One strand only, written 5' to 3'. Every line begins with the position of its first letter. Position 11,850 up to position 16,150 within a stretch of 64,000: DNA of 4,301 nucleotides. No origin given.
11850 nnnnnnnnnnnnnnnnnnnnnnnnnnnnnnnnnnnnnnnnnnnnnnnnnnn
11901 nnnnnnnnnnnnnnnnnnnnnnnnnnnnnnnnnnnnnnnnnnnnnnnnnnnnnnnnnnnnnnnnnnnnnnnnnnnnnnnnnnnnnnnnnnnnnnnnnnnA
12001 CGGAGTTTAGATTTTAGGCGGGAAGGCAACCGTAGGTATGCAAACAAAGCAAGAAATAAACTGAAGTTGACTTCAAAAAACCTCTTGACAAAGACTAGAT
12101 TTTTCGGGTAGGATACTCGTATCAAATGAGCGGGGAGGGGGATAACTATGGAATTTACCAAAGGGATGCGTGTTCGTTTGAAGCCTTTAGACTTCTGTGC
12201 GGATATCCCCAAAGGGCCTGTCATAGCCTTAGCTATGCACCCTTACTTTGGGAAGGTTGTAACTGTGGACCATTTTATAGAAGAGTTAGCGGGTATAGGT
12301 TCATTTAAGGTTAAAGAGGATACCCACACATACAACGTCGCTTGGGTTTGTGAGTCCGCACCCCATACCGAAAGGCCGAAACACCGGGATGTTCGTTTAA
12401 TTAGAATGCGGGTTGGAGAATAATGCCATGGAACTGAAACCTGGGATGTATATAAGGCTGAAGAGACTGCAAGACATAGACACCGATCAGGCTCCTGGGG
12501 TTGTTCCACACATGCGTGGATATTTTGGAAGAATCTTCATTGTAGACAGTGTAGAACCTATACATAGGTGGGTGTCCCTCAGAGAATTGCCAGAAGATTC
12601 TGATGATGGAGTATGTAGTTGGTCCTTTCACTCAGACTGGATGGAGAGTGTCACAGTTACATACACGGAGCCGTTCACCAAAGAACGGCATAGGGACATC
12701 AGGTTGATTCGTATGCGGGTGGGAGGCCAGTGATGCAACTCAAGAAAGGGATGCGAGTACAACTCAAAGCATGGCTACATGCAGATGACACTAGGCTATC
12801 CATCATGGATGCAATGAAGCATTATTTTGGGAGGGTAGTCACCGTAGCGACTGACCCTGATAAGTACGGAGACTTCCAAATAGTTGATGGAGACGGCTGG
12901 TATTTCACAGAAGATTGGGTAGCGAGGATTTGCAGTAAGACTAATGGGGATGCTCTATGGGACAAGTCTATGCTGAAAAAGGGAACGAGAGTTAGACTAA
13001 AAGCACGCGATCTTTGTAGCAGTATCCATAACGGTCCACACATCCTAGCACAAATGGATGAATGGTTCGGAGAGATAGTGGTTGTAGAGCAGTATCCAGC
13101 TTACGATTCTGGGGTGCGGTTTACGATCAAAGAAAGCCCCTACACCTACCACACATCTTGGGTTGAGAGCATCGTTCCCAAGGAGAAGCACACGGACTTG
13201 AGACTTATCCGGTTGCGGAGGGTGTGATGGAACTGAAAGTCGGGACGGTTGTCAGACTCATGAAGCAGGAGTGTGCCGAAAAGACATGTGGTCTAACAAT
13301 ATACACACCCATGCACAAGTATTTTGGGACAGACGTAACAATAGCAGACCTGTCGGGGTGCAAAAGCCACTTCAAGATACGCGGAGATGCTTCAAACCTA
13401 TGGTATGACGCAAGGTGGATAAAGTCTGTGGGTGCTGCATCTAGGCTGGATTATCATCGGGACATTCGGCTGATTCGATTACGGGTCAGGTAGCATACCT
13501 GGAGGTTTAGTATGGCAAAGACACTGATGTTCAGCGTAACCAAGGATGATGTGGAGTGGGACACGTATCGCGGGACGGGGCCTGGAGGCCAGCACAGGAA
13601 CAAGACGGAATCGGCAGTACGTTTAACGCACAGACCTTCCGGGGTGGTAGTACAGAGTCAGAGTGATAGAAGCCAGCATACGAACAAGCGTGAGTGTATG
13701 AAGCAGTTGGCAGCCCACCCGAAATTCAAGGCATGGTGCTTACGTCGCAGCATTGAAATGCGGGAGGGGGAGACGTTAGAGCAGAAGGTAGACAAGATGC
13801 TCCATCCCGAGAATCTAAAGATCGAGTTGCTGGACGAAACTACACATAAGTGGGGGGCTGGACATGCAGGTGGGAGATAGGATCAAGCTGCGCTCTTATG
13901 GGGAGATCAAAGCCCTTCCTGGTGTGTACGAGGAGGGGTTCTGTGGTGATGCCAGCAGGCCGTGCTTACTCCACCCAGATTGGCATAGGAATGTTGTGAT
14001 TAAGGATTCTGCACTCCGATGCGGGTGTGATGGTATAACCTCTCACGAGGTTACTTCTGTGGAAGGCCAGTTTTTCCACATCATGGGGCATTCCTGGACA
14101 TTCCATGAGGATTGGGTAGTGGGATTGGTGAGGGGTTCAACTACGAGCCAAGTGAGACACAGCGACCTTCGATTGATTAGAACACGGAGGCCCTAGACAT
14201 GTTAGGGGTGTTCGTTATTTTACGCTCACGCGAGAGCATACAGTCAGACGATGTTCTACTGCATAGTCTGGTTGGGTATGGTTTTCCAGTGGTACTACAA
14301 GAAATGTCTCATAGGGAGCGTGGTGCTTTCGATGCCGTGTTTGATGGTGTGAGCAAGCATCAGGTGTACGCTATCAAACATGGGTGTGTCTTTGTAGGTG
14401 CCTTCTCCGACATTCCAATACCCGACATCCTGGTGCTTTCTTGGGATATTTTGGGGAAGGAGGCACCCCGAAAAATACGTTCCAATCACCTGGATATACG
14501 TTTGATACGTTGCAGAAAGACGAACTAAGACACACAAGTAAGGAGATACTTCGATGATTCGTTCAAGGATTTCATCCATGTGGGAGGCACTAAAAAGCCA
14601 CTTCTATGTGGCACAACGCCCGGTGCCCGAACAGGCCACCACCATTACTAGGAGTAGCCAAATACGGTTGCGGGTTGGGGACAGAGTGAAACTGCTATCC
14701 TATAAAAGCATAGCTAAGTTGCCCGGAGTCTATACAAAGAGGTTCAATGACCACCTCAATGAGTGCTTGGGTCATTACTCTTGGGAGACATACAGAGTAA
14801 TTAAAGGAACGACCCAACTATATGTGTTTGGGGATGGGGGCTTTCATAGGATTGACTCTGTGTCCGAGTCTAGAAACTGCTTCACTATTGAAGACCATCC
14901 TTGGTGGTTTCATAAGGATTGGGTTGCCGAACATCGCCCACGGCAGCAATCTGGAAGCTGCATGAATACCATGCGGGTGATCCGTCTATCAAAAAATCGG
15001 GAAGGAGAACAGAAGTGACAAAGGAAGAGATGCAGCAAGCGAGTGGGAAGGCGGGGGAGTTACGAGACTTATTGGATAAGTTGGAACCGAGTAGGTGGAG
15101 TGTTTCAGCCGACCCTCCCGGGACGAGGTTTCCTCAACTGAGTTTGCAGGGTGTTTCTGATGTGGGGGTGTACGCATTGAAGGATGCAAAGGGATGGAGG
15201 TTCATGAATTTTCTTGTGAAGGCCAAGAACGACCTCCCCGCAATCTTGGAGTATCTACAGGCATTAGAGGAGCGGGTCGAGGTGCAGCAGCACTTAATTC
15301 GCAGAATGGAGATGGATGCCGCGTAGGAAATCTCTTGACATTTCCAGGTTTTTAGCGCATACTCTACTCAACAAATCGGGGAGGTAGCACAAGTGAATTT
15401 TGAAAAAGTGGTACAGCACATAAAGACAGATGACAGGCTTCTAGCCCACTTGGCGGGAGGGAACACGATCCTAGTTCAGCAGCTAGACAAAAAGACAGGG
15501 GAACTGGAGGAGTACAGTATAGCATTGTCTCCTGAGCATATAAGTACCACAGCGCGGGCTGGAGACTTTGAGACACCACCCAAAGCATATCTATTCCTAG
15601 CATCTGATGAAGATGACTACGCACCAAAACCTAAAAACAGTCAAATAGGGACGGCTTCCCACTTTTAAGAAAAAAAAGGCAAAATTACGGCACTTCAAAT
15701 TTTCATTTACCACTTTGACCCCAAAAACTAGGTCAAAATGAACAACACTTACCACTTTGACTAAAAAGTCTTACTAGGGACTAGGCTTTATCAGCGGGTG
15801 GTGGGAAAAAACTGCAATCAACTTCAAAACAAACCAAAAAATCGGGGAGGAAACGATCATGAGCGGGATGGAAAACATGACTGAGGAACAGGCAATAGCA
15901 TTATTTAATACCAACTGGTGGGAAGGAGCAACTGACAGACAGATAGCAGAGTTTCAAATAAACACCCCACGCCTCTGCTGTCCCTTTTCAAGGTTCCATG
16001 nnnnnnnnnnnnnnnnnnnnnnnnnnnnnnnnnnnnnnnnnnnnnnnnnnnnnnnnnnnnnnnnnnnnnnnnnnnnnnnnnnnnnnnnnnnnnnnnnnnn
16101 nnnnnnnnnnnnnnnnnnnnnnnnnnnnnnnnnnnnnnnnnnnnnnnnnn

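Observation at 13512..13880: Phage-encoded GGQ-motif ArfB/RF-1-domain peptidyl-tRNA hydrolase inside the paralog array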

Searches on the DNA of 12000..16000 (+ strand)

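Call 7: search_dna_similar(query=window:12000-16000:+, collection=phages, mode=near, max_rows=20)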
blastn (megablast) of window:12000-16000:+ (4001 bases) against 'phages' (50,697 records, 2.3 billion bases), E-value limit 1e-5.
No match.

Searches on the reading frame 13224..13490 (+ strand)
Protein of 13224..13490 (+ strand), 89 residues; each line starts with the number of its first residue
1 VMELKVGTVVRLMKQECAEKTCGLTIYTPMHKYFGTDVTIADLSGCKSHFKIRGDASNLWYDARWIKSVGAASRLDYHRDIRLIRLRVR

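Call 13: search_protein_families(library=pfam, proteins=[window:13224-13490:+], max_evalue=0.01)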
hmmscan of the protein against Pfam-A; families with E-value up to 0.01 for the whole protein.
window:13224-13490:+ (89 aa): 0 families

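Call 37: search_protein_families(library=phrogs, proteins=[window:13224-13490:+], max_evalue=0.01)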
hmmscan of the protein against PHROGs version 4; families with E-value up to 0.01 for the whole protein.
window:13224-13490:+ (89 aa): 0 families

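Call 47: search_protein_families(library=pfam, proteins=[window:13224-13490:+], max_evalue=0.1)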
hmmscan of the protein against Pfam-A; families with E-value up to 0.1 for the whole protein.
window:13224-13490:+ (89 aa): 0 families

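Call 75: predict_structure(alignment_id=A5)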
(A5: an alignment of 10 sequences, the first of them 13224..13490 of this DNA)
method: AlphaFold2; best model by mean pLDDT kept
length: 89 residues; sequences in the alignment: 10
mean_pLDDT: 80.0   pTM: 0.64
mean pLDDT of the five models: 80.0, 79.5, 79.3, 75.2, 74.9
residues with pLDDT >= 90: 41; 70-90: 26; 50-70: 12; < 50: 10
segments of 3 or more residues with pLDDT < 50: 73-80
pLDDT, mean of each block of 10 residues (from residue 1): 82 92 86 93 84 90 90 49 53
secondary structure, 60 per line:
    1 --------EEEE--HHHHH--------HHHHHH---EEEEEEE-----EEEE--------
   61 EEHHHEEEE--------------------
elements in order: E9-12 H15-19 H28-33 E37-43 E49-52 E66-69
